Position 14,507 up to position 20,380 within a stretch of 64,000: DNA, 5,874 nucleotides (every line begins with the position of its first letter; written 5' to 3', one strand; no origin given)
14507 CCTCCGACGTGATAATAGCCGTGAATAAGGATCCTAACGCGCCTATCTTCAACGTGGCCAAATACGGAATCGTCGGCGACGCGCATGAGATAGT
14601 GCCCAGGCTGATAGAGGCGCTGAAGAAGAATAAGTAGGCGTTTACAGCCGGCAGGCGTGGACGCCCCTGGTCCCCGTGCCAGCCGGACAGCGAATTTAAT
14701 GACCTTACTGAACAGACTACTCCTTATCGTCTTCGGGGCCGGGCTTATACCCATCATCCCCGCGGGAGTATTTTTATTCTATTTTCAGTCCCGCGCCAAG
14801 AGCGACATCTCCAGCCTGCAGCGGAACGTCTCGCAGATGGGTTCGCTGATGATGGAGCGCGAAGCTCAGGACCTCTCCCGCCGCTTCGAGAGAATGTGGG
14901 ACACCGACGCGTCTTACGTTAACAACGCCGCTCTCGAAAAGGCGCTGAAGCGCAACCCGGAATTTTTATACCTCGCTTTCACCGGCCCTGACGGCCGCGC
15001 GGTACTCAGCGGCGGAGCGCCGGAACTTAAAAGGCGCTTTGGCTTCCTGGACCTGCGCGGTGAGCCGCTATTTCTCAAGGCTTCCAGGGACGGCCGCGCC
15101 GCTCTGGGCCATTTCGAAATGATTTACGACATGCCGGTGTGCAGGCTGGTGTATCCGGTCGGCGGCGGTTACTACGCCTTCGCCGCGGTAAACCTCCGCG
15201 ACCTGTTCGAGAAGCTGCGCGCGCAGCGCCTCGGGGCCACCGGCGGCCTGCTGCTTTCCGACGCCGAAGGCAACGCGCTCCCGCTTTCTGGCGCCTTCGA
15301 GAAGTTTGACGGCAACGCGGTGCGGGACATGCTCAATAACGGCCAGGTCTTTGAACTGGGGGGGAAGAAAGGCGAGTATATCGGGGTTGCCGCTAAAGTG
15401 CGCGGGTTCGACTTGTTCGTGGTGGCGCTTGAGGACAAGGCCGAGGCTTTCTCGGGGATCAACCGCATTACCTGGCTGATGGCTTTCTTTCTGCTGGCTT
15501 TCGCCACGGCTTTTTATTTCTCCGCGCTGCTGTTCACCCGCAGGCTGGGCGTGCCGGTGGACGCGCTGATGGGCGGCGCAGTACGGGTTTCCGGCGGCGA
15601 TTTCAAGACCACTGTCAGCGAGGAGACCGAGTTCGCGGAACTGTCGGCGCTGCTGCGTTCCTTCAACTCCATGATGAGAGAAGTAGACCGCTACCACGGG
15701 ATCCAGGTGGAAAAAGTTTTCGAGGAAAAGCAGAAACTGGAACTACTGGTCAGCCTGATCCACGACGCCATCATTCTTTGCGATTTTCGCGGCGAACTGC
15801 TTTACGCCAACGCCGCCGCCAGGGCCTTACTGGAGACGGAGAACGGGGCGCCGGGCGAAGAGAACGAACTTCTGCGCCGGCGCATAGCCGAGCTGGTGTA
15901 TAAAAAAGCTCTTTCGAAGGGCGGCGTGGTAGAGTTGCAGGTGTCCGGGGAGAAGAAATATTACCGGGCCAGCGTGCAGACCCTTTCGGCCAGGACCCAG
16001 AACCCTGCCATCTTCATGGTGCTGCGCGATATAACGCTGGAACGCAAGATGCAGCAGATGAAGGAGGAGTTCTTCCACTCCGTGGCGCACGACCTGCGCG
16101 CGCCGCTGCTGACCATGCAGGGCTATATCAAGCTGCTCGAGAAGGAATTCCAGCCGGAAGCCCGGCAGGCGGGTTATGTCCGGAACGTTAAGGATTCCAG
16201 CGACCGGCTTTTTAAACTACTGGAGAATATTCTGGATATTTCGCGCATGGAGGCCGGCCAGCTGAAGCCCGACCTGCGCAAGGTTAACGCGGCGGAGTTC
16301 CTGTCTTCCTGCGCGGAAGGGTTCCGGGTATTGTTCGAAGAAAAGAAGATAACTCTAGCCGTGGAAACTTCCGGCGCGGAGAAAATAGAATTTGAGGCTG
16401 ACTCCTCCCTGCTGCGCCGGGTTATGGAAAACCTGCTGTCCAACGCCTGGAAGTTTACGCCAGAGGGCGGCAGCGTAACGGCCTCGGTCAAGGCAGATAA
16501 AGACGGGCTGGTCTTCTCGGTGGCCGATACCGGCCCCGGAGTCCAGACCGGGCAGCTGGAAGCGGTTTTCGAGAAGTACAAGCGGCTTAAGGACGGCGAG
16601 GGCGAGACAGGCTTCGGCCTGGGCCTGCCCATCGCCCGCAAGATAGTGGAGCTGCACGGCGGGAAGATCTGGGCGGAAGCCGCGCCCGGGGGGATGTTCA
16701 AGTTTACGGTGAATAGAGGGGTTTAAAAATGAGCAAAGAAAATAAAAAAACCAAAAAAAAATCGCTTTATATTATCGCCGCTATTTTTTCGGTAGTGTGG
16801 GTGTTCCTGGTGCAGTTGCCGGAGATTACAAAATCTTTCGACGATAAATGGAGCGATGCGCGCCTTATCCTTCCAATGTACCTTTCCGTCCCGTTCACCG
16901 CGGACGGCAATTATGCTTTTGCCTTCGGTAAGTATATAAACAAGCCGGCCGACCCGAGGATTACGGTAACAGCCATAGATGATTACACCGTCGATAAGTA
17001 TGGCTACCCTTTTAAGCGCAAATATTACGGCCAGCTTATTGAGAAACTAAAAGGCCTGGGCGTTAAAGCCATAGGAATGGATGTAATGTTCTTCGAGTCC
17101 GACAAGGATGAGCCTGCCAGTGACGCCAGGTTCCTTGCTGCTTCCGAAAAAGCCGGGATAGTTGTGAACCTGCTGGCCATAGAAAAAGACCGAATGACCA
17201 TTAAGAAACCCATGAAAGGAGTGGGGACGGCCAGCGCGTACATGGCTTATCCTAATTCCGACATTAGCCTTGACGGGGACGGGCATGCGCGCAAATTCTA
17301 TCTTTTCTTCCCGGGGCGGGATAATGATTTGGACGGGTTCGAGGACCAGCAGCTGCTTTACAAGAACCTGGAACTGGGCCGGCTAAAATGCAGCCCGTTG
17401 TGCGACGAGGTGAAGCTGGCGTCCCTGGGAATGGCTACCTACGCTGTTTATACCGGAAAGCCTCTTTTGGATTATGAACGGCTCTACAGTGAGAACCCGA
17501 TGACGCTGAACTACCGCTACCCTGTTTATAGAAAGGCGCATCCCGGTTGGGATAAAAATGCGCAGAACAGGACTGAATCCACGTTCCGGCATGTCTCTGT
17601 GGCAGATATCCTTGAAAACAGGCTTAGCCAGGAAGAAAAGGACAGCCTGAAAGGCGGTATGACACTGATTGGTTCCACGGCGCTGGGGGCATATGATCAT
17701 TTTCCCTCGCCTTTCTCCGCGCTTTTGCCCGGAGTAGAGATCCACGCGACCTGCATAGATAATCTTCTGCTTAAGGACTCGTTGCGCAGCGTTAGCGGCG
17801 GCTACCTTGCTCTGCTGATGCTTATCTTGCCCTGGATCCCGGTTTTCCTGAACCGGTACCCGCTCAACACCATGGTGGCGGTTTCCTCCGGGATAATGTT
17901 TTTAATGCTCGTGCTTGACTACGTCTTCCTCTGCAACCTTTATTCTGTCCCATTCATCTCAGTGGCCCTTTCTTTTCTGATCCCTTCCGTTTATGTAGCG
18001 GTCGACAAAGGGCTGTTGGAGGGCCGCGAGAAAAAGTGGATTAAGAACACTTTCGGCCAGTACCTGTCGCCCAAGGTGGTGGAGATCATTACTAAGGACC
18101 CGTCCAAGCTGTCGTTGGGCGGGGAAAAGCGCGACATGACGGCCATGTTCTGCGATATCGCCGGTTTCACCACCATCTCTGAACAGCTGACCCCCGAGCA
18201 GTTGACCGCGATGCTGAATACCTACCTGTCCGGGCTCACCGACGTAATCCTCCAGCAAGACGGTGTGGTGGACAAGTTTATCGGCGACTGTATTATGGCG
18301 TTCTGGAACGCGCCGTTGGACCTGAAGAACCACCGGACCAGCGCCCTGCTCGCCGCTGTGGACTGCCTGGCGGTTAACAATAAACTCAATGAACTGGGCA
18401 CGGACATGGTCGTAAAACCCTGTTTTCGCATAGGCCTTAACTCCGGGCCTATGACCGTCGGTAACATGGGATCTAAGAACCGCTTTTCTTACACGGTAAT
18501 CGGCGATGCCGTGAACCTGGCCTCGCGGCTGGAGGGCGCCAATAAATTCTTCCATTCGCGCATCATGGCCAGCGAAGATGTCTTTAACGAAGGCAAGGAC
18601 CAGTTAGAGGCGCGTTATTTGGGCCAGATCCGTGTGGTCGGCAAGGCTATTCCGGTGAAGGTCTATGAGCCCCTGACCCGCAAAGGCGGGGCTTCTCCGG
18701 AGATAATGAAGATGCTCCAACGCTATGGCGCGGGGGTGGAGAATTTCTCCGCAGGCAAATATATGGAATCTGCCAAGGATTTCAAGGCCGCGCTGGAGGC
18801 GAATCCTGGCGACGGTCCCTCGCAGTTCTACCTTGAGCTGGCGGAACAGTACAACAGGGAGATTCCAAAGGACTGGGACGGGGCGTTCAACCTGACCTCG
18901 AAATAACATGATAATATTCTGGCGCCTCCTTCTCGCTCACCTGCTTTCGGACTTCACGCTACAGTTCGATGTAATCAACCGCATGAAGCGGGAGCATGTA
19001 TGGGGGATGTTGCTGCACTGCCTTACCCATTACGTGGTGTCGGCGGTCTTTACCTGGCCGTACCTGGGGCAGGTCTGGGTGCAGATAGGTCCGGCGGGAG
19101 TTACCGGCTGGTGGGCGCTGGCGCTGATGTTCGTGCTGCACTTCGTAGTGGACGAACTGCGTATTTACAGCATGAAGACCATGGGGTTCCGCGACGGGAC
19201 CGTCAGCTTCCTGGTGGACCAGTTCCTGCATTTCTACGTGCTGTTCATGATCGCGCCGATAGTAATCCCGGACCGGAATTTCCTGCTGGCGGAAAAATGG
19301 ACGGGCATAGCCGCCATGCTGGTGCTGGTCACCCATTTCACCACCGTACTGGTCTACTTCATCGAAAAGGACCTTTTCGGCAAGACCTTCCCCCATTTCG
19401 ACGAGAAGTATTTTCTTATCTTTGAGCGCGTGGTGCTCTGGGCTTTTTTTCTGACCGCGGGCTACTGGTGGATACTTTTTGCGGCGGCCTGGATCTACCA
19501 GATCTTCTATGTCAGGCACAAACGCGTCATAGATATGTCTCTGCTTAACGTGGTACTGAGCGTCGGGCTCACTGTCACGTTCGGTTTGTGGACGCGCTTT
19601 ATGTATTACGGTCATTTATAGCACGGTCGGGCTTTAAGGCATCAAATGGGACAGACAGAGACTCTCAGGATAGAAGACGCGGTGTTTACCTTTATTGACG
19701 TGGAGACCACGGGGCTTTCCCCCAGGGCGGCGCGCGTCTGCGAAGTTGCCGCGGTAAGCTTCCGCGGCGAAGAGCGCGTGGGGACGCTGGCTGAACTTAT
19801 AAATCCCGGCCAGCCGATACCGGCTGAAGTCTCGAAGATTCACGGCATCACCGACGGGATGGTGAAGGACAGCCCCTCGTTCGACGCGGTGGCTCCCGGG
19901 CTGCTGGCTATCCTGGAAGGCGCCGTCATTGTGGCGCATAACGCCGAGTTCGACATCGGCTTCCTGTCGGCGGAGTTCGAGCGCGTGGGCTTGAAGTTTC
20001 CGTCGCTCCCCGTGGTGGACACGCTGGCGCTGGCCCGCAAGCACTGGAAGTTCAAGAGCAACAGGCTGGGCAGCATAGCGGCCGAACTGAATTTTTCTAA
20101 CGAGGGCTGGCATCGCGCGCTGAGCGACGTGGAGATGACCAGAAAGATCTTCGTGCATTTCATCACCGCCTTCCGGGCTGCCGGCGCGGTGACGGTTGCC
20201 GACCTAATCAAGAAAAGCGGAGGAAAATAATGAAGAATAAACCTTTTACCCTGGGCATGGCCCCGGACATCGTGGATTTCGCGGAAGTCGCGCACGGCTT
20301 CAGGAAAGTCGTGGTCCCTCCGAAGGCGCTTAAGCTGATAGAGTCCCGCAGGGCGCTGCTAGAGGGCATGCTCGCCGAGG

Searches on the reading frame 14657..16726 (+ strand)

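Call 7: search_protein_families(library=pfam, proteins=[window:14657-16726:+], max_evalue=0.00001)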
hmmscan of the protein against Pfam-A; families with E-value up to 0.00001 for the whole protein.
window:14657-16726:+ (689 aa): 3 families
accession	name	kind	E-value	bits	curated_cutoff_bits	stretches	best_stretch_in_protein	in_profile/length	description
PF02518.31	HATPase_c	-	2.6e-24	86.2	26.4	1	582-685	2-105/111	Histidine kinase-, DNA gyrase B-, and HSP90-like ATPase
PF00512.31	HisKA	-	2.5e-15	56.7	26.9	1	468-534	1-66/66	His Kinase A (phospho-acceptor) domain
PF02743.24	dCache_1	-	1.8e-07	31.4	45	1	85-257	57-239/240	Cache domain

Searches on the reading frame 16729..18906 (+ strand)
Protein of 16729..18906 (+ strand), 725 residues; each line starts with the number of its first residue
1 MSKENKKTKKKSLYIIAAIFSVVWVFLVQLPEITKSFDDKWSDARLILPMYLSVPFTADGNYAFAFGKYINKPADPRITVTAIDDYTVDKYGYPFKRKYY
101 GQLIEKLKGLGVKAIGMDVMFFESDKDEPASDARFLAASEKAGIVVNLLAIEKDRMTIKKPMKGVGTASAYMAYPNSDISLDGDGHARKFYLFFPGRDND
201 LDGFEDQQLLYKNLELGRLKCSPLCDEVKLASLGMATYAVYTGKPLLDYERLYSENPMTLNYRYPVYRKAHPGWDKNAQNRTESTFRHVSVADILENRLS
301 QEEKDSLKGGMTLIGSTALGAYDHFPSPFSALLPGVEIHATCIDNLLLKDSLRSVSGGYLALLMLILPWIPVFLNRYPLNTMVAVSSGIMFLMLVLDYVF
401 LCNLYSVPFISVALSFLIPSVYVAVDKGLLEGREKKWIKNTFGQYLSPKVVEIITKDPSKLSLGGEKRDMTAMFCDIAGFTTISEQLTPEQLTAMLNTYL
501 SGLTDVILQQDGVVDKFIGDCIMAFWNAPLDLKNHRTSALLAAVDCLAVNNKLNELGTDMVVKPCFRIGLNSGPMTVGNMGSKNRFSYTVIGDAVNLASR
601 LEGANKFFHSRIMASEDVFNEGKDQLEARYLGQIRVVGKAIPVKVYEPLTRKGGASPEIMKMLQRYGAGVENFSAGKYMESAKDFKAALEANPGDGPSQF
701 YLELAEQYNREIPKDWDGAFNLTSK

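Call 7: search_protein_families(library=pfam, proteins=[window:16729-18906:+], max_evalue=0.00001)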
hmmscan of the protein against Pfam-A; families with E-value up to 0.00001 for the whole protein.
window:16729-18906:+ (725 aa): 2 families
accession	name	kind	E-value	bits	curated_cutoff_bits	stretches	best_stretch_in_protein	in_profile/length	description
PF05226.16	CHASE2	-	1.7e-32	113.4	26.3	1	74-357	33-240/257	CHASE2 domain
PF00211.25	Guanylate_cyc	-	1.3e-18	67.7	21.9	1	468-639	7-173/183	Adenylate and Guanylate cyclase catalytic domain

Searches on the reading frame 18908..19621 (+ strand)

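Call 7: search_protein_families(library=pfam, proteins=[window:18908-19621:+], max_evalue=0.00001)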
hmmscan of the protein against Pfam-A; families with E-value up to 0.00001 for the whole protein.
window:18908-19621:+ (237 aa): 1 family
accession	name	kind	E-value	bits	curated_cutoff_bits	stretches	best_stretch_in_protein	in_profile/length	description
PF11750.13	DUF3307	-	2.5e-12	47.4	23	1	3-118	1-108/127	Protein of unknown function (DUF3307)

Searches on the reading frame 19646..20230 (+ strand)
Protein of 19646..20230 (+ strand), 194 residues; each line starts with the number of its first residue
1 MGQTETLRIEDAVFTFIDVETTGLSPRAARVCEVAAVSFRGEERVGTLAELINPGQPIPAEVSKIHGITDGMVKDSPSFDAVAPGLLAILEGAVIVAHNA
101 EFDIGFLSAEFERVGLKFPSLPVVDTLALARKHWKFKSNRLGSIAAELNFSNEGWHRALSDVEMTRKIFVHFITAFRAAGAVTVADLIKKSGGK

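Call 7: search_protein_families(library=pfam, proteins=[window:19646-20230:+], max_evalue=0.00001)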
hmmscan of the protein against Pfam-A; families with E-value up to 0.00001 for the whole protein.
window:19646-20230:+ (194 aa): 2 families
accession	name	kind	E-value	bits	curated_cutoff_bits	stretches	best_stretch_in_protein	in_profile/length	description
PF00929.31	RNase_T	-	7.9e-36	124.5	24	1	16-169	2-164/164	Exonuclease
PF13482.12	RNase_H_2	-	2.2e-07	31.4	22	1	16-153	2-118/165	RNase_H superfamily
